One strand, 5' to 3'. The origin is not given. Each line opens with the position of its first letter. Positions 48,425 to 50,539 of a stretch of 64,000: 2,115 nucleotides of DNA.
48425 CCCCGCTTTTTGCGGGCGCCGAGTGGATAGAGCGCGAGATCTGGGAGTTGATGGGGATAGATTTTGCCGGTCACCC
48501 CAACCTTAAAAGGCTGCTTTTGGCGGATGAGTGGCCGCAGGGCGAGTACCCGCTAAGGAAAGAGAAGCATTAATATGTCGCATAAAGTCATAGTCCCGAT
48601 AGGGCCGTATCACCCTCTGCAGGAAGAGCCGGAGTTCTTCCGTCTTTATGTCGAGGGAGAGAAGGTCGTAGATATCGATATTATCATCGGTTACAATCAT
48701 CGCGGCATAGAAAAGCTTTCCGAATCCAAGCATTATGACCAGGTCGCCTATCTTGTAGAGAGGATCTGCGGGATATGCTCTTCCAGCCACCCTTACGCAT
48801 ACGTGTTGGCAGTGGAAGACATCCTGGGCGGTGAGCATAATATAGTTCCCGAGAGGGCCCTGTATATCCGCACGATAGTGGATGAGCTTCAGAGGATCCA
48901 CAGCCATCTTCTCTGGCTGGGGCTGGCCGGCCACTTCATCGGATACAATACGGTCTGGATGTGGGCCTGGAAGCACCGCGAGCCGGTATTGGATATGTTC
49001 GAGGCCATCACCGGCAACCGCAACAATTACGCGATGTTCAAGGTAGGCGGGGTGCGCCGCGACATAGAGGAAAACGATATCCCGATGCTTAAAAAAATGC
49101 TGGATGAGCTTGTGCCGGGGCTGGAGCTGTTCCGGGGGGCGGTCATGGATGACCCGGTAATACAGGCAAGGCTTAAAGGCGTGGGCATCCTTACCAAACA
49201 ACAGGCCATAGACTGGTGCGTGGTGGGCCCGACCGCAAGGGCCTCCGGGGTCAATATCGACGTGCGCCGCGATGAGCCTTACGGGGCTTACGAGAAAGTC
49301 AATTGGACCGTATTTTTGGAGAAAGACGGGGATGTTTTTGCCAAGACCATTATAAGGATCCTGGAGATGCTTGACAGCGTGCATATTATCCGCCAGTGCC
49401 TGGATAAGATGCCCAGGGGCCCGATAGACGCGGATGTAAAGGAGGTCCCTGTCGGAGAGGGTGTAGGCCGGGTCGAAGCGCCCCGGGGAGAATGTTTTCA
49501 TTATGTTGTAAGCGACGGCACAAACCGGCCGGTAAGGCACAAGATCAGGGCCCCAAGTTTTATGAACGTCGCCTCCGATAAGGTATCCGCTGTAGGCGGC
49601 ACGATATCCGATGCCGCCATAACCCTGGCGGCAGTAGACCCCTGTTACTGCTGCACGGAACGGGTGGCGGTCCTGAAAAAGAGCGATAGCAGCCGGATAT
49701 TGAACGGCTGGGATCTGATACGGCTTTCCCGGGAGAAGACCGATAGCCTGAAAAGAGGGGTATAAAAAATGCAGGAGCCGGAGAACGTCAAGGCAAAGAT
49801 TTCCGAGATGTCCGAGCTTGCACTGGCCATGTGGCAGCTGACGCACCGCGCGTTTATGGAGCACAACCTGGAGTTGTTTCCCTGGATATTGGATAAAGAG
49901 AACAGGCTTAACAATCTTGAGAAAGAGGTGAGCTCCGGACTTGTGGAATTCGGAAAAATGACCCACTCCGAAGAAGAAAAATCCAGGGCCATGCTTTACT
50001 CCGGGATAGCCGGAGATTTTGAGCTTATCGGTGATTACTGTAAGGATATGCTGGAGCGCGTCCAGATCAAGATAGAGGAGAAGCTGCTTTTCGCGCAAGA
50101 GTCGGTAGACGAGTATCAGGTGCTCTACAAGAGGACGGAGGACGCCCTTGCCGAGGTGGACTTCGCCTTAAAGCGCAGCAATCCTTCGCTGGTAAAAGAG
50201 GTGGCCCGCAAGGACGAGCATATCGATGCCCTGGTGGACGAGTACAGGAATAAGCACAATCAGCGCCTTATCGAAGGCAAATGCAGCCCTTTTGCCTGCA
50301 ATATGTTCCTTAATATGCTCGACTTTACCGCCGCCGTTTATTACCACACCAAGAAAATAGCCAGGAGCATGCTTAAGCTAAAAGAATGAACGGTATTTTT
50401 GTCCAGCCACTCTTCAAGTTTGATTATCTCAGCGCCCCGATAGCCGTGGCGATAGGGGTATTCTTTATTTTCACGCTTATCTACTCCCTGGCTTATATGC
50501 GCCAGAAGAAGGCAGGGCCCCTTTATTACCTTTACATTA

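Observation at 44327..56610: Mbh/Mrp-type membrane-bound group-4 [NiFe] hydrogenase operon preceded by an AsrA/AsrB-like (sulfhydrogenase beta/gamma-like) flavo-iron-sulfur module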

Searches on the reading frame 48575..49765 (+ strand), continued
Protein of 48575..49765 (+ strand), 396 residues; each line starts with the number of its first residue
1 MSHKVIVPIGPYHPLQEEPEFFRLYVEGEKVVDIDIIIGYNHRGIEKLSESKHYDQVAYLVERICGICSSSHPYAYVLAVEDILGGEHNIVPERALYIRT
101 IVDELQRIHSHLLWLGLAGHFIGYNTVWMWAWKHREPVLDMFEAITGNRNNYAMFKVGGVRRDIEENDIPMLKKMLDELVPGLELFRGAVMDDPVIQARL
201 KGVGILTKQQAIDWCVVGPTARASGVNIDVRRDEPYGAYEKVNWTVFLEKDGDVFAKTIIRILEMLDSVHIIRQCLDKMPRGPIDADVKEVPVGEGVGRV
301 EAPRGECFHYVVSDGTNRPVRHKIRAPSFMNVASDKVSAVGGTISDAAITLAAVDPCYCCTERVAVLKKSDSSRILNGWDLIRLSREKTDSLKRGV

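Call 58: find_homologous_proteins(query=L077:4792-5835:+, max_evalue=1e-30)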
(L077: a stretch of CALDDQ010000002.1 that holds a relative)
Query L077:4792-5835:+ (347 aa): 1020 proteins with E <= 1e-30 among 2004 candidates; the best 120 are listed.
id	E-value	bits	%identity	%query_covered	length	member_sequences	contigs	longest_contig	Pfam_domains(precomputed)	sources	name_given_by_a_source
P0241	8.1e-237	803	100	100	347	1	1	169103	PF17179.10,PF13746.12,PF13534.12,PF13237.12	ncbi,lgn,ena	-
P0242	2.4e-152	525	64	98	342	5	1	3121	PF17179.10,PF13746.12,PF13237.12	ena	-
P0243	3.5e-145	502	62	98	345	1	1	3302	PF17179.10,PF13534.12,PF13183.12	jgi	jgi:formate hydrogenlyase subunit 6/NADH:ubiquinone oxidoreductase subunit I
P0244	3.7e-139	482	58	99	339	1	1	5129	PF17179.10,PF13746.12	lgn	-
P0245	1.9e-127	443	57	98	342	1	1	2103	PF14697.12,PF17179.10,PF13746.12,PF12838.13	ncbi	-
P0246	6.1e-124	432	53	98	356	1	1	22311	PF17179.10,PF13746.12,PF12838.13,PF13534.12,PF13237.12,PF13183.12,PF13187.12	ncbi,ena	-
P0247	2.9e-112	393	51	98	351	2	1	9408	PF17179.10,PF12797.13,PF00037.33,PF13746.12,PF13484.12,PF13534.12,PF13237.12,PF13183.12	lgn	-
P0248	3.8e-111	390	52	98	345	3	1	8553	PF17179.10,PF12797.13,PF12837.13,PF00037.33,PF13746.12,PF13484.12,PF13534.12,PF13237.12,PF13187.12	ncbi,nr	ncbi:MAG: 4Fe-4S dicluster domain-containing protein [Endomicrobia bacterium]|nr:4Fe-4S dicluster do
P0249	1.8e-110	387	51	98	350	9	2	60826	PF17179.10,PF12797.13,PF00037.33,PF13746.12,PF13484.12,PF13534.12,PF13237.12,PF13183.12,PF13187.12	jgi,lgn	-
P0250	8.4e-110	385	52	98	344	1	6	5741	PF17179.10,PF12797.13,PF13746.12,PF13534.12,PF13237.12,PF13183.12,PF13187.12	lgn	-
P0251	1.3e-109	385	52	98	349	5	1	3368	PF14697.12,PF17179.10,PF12797.13,PF00037.33,PF13746.12,PF13484.12,PF12838.13,PF13534.12,PF13237.12,PF13183.12,PF13187.12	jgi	-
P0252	1.4e-109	384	51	98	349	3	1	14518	PF14697.12,PF17179.10,PF12797.13,PF00037.33,PF13746.12,PF12838.13,PF13534.12,PF13237.12,PF13183.12,PF13187.12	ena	-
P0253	2.2e-109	384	49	98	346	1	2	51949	PF14697.12,PF17179.10,PF12797.13,PF00037.33,PF13746.12,PF13484.12,PF13534.12,PF13237.12,PF13183.12,PF13187.12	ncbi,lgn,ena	-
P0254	4.7e-109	383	50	98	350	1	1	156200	PF14697.12,PF17179.10,PF12797.13,PF00037.33,PF13746.12,PF13484.12,PF12838.13,PF13534.12,PF13237.12,PF13183.12,PF13187.12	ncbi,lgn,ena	-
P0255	1.7e-108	381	49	98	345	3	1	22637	PF17179.10,PF12797.13,PF00037.33,PF13746.12,PF13534.12,PF13187.12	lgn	-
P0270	1.1e-81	293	44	90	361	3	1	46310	PF17179.10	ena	-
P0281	1.9e-71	259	42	86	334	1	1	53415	PF17179.10,PF13746.12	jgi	jgi:sulfhydrogenase subunit beta (sulfur reductase)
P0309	2.8e-66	242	38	97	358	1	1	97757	PF17179.10,PF12838.13,PF13237.12,PF13187.12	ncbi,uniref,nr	ncbi:MAG: hypothetical protein FXF47_02315 [Candidatus Mcinerneyibacterium aminivorans]|uniref:4Fe-4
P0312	3.7e-66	242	37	95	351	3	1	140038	PF17179.10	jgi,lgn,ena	-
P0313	4.3e-66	241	37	93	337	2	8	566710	PF17179.10,PF13746.12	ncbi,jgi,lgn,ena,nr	ncbi:MAG: 4Fe-4S dicluster domain-containing protein [Elusimicrobia bacterium]|nr:4Fe-4S dicluster d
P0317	1.1e-65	240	40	84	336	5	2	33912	PF17179.10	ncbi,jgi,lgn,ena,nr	ncbi:MAG TPA: hypothetical protein EYP60_00620 [bacterium (Candidatus Stahlbacteria)]|nr:hypothetica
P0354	2.8e-63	232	38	97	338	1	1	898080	PF17179.10,PF13746.12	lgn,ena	-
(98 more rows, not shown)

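Call 59: find_encoding_contigs(protein=P0309, flank=10000, max_places=1)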
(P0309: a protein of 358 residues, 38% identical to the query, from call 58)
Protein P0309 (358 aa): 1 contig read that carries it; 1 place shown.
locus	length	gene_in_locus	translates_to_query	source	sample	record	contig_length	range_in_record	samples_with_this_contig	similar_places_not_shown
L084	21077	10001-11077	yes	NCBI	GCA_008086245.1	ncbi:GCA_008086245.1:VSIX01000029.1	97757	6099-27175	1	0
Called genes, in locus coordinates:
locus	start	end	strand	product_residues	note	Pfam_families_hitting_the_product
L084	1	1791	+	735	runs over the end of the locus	PF01751:Toprim, PF01131:Topoisom_bac, PF01396:Zn_ribbon_Top1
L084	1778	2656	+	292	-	PF02899:Phage_int_SAM_1, PF00589:Phage_integrase, PF22823:MrpR_C_cat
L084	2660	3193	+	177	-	PF00227:Proteasome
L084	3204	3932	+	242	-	PF01138:RNase_PH, PF03725:RNase_PH_C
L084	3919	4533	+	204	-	PF01725:Ham1p_like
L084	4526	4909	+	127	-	PF03061:4HBT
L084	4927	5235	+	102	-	-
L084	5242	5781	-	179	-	PF00160:Pro_isomerase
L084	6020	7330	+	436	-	PF01554:MatE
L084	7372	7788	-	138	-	PF00011:HSP20, PF17886:ArsA_HSP20 (weak)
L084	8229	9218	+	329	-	PF26550:Tricorn_2nd (weak), PF07676:PD40 (weak)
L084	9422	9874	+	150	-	PF00571:CBS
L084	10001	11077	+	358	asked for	PF12838:Fer4_7 (faint), PF13187:Fer4_9 (faint), PF13237:Fer4_10 (faint), PF17179:Fer4_22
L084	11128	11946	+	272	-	PF00175:NAD_binding_1, PF10418:DHODB_Fe-S_bind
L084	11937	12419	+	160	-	PF12837:Fer4_6 (faint), PF13237:Fer4_10 (faint), PF12800:Fer4_4 (faint), PF13247:Fer4_11, PF12838:Fer4_7 (weak), PF13187:Fer4_9 (weak), PF25160:LdpA_Fe-S-bd (weak), PF00037:Fer4 (weak), +1 more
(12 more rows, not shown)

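Call 60: find_encoding_contigs(protein=P0317, flank=10000, max_places=1)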
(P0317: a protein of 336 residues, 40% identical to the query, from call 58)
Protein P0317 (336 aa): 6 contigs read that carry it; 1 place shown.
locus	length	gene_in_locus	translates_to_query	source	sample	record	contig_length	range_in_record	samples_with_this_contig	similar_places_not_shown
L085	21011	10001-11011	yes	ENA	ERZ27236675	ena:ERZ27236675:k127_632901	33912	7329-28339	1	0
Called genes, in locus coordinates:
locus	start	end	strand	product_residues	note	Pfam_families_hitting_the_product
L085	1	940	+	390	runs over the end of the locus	PF02771:Acyl-CoA_dh_N, PF02770:Acyl-CoA_dh_M, PF00441:Acyl-CoA_dh_1, PF08028:Acyl-CoA_dh_2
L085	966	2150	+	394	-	PF01656:CbiA, PF13500:AAA_26, PF07085:DRTGG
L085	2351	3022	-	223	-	PF01865:PhoU_div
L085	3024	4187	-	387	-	PF01384:PHO4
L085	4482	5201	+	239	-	PF00149:Metallophos, PF12850:Metallophos_2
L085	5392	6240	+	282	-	PF01435:Peptidase_M48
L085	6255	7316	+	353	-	PF00871:Acetate_kinase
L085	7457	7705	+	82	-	-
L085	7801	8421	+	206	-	PF05991:NYN_YacP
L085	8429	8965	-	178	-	PF00149:Metallophos (faint), PF12850:Metallophos_2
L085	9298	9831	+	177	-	PF27746:Small_heat_shock_put (weak), PF00011:HSP20, PF17886:ArsA_HSP20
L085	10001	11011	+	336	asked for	PF17179:Fer4_22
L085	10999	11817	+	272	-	PF00970:FAD_binding_6, PF00175:NAD_binding_1, PF10418:DHODB_Fe-S_bind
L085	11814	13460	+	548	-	PF04879:Molybdop_Fe4S4, PF00384:Molybdopterin (weak), PF01568:Molydop_binding (weak)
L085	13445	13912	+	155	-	PF12797:Fer4_2 (faint), PF12837:Fer4_6 (faint), PF14697:Fer4_21 (faint), PF13247:Fer4_11, PF13237:Fer4_10 (weak), PF12838:Fer4_7, PF13187:Fer4_9 (weak), PF00037:Fer4 (weak), +2 more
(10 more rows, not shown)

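Call 61: find_encoding_contigs(protein=P0313, flank=10000, max_places=1)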
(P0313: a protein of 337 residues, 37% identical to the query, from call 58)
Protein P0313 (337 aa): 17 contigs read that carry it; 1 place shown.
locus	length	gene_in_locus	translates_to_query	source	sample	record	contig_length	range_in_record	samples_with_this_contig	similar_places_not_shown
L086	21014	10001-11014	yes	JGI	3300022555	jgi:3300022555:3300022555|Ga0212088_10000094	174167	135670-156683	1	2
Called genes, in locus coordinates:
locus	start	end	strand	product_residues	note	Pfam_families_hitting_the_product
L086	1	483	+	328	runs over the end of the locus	PF00108:Thiolase_N (weak), PF08545:ACP_syn_III, PF02797:Chal_sti_synt_C (weak), PF08541:ACP_syn_III_C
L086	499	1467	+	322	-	PF00698:Acyl_transf_1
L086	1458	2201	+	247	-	PF00106:adh_short, PF08659:KR, PF13561:adh_short_C2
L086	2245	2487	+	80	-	PF00550:PP-binding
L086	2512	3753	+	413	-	PF00109:ketoacyl-synt, PF00108:Thiolase_N (faint), PF02801:Ketoacyl-synt_C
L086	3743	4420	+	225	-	PF22935:RM44_endonuclase (weak), PF14622:Ribonucleas_3_3, PF00636:Ribonuclease_3, PF22892:DSRM_MRPL44, PF00035:dsrm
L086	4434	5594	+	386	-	PF02771:Acyl-CoA_dh_N, PF02770:Acyl-CoA_dh_M, PF00441:Acyl-CoA_dh_1, PF08028:Acyl-CoA_dh_2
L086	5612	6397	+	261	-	PF01012:ETF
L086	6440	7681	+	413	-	PF00037:Fer4, PF12797:Fer4_2 (weak), PF12837:Fer4_6, PF12838:Fer4_7, PF13187:Fer4_9, PF13237:Fer4_10, PF01012:ETF, PF00766:ETF_alpha, +4 more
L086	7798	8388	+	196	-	PF01726:LexA_DNA_bind, PF13730:HTH_36 (faint), PF00717:Peptidase_S24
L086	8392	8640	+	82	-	PF20114:DUF6504 (weak)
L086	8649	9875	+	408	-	PF00817:IMS, PF21999:IMS_HHH_1 (weak), PF11799:IMS_C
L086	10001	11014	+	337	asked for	PF13746:Fer4_18 (faint), PF17179:Fer4_22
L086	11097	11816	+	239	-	PF00175:NAD_binding_1, PF10418:DHODB_Fe-S_bind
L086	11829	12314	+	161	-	PF12837:Fer4_6 (faint), PF13187:Fer4_9 (faint), PF13247:Fer4_11, PF12838:Fer4_7 (weak)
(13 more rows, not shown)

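Call 62: find_encoding_contigs(protein=P0354, flank=10000, max_places=1)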
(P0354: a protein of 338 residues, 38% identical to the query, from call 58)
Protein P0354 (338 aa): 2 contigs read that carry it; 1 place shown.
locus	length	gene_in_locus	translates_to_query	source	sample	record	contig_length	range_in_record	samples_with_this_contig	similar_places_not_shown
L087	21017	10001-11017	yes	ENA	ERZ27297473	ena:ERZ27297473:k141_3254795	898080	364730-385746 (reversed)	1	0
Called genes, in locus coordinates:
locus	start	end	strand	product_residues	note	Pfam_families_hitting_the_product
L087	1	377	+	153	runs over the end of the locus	PF02620:YceD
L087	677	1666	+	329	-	PF02504:FA_synthesis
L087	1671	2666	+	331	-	PF00108:Thiolase_N (faint), PF07451:SpoVAD (weak), PF08545:ACP_syn_III, PF08541:ACP_syn_III_C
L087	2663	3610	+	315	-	PF00698:Acyl_transf_1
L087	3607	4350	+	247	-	PF00106:adh_short, PF08659:KR, PF13561:adh_short_C2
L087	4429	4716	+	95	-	PF00550:PP-binding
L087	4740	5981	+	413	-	PF00109:ketoacyl-synt, PF00108:Thiolase_N (faint), PF02801:Ketoacyl-synt_C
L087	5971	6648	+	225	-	PF22935:RM44_endonuclase (faint), PF14622:Ribonucleas_3_3, PF00636:Ribonuclease_3, PF00035:dsrm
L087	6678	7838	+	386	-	PF02771:Acyl-CoA_dh_N, PF02770:Acyl-CoA_dh_M, PF00441:Acyl-CoA_dh_1, PF08028:Acyl-CoA_dh_2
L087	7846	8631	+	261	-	PF01012:ETF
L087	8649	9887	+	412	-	PF00037:Fer4 (weak), PF12797:Fer4_2 (faint), PF12837:Fer4_6 (weak), PF12838:Fer4_7, PF13187:Fer4_9, PF13237:Fer4_10, PF01012:ETF, PF00766:ETF_alpha, +4 more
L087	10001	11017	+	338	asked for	PF13746:Fer4_18 (faint), PF17179:Fer4_22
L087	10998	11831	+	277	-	PF00970:FAD_binding_6 (weak), PF00175:NAD_binding_1, PF10418:DHODB_Fe-S_bind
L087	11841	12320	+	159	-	PF12838:Fer4_7 (faint), PF13237:Fer4_10 (faint), PF13247:Fer4_11, PF13187:Fer4_9 (weak)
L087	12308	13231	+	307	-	PF00146:NADHdh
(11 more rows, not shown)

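Call 63: find_encoding_contigs(protein=P0281, flank=9000, max_places=1)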
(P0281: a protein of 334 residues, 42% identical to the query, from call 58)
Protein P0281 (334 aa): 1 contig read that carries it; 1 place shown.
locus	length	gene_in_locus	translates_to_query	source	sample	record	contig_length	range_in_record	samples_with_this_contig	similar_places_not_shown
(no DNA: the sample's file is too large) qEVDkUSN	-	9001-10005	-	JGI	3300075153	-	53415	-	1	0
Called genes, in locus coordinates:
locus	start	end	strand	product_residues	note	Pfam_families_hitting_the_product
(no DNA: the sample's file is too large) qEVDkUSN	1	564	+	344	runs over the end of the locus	PF02504:FA_synthesis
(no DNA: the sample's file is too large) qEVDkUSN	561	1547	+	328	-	PF00108:Thiolase_N (faint), PF07451:SpoVAD (faint), PF08545:ACP_syn_III, PF02797:Chal_sti_synt_C (faint), PF08541:ACP_syn_III_C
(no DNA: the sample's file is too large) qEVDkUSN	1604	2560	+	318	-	PF00698:Acyl_transf_1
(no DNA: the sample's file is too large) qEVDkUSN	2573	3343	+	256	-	PF00106:adh_short, PF08659:KR, PF13561:adh_short_C2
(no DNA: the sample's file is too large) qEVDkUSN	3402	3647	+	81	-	PF00550:PP-binding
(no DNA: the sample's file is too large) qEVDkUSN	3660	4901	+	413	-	PF00109:ketoacyl-synt, PF00108:Thiolase_N (faint), PF02801:Ketoacyl-synt_C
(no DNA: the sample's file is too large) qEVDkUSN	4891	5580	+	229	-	PF22935:RM44_endonuclase (faint), PF14622:Ribonucleas_3_3, PF00636:Ribonuclease_3, PF22892:DSRM_MRPL44, PF00035:dsrm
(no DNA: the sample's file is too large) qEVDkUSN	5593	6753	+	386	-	PF02771:Acyl-CoA_dh_N, PF02770:Acyl-CoA_dh_M, PF00441:Acyl-CoA_dh_1, PF08028:Acyl-CoA_dh_2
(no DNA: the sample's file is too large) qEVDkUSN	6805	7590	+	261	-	PF01012:ETF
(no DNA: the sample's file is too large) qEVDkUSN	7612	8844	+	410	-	PF00037:Fer4 (weak), PF12797:Fer4_2 (faint), PF12838:Fer4_7, PF13187:Fer4_9, PF13237:Fer4_10, PF14697:Fer4_21 (weak), PF01012:ETF, PF00766:ETF_alpha, +1 more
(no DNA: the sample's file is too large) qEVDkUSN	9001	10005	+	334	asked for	PF17179:Fer4_22, PF13746:Fer4_18 (weak)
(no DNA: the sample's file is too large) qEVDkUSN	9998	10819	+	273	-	PF00970:FAD_binding_6 (weak), PF00175:NAD_binding_1, PF10418:DHODB_Fe-S_bind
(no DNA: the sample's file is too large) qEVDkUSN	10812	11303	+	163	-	PF13534:Fer4_17 (faint), PF25160:LdpA_Fe-S-bd (faint), PF00037:Fer4 (faint), PF12837:Fer4_6 (faint), PF13237:Fer4_10 (faint), PF13247:Fer4_11, PF12838:Fer4_7 (weak), PF13187:Fer4_9 (weak), +3 more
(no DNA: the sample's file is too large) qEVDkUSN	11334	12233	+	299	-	PF00146:NADHdh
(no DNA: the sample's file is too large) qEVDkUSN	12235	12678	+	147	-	PF01058:Oxidored_q6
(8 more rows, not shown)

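Call 64: find_encoding_contigs(protein=P0312, flank=9000, max_places=1)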
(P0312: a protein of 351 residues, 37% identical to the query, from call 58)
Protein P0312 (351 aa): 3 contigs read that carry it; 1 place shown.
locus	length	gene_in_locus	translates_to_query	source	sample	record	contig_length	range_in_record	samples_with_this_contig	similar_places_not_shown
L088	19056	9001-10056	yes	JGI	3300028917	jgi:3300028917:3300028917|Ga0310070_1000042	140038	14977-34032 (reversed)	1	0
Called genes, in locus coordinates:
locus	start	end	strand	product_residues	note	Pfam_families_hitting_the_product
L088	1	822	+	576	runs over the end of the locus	PF07244:POTRA, PF01103:Omp85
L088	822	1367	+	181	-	PF01966:HD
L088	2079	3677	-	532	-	PF17092:PCB_OB (faint), PF00575:S1 (weak), PF13509:S1_2 (faint), PF21710:Spt6_S1 (faint), PF23459:S1_RRP5 (faint), PF00575:S1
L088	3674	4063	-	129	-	PF00416:Ribosomal_S13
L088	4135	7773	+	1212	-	PF17757:UvrB_inter, PF02559:CarD_TRCF_RID, PF00270:DEAD, PF04851:ResIII, PF00271:Helicase_C, PF03461:TRCF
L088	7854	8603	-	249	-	-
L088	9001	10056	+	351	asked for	PF17179:Fer4_22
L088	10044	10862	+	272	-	PF00970:FAD_binding_6 (weak), PF00175:NAD_binding_1, PF10418:DHODB_Fe-S_bind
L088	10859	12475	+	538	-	PF04879:Molybdop_Fe4S4, PF00384:Molybdopterin (weak), PF01568:Molydop_binding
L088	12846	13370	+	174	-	PF01058:Oxidored_q6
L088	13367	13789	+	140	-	PF00329:Complex1_30kDa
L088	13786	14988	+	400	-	PF00374:NiFeSe_Hases, PF00346:Complex1_49kDa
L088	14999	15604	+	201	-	PF12797:Fer4_2 (weak), PF00037:Fer4, PF12837:Fer4_6 (weak), PF13237:Fer4_10, PF14697:Fer4_21, PF12838:Fer4_7, PF13187:Fer4_9, PF00037:Fer4 (weak), +2 more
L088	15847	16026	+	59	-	-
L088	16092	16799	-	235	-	PF07963:N_methyl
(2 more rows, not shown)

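Call 65: find_encoding_contigs(protein=P0270, flank=9000, max_places=1)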
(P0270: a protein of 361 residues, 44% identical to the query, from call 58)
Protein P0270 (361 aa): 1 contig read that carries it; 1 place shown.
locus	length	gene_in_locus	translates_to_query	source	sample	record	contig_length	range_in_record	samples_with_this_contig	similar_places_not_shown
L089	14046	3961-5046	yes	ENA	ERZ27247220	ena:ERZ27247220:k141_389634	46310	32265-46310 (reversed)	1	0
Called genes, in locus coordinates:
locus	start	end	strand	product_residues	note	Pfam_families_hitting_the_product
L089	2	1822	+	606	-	?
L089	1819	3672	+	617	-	PF03687:UPF0164 (faint), PF00691:OmpA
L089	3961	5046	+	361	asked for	PF17179:Fer4_22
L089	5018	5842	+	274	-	PF00970:FAD_binding_6 (weak), PF00175:NAD_binding_1, PF10418:DHODB_Fe-S_bind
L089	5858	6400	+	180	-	PF13187:Fer4_9 (faint), PF13247:Fer4_11, PF12838:Fer4_7 (weak)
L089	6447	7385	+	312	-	PF00146:NADHdh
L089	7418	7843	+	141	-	PF01058:Oxidored_q6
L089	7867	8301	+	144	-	PF00329:Complex1_30kDa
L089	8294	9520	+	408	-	PF00374:NiFeSe_Hases, PF00346:Complex1_49kDa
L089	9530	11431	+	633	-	PF00361:Proton_antipo_M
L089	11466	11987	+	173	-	PF13244:MbhD, PF20501:MbhE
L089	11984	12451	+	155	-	PF04039:MnhB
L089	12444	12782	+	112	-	PF00420:Oxidored_q2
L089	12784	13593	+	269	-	PF00662:Proton_antipo_N (weak), PF00361:Proton_antipo_M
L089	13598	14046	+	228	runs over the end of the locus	PF00361:Proton_antipo_M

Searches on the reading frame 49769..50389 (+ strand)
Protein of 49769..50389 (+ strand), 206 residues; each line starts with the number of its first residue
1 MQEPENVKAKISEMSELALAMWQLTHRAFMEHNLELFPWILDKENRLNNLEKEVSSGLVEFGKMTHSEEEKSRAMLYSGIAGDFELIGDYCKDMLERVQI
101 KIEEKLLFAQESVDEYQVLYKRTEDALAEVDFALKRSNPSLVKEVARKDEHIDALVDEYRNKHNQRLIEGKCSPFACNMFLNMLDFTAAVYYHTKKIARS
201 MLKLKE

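Call 3: search_protein_families(library=pfam, proteins=[window:49769-50389:+])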
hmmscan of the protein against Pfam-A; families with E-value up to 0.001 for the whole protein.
window:49769-50389:+ (206 aa): 1 family
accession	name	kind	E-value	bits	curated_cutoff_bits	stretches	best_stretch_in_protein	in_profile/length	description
PF01895.24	PhoU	-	8.2e-17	61.8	23.5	1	11-98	1-89/89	PhoU domain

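Call 56: search_protein_families(library=ncbifam, proteins=[window:49769-50389:+], max_evalue=0.00001)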
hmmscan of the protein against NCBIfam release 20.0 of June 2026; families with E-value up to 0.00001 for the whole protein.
window:49769-50389:+ (206 aa): 1 family
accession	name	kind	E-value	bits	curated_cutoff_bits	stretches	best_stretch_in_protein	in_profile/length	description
TIGR02135.1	phoU_full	equivalog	4.9e-11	42.6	130.25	1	5-173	8-175/212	phosphate signaling complex protein PhoU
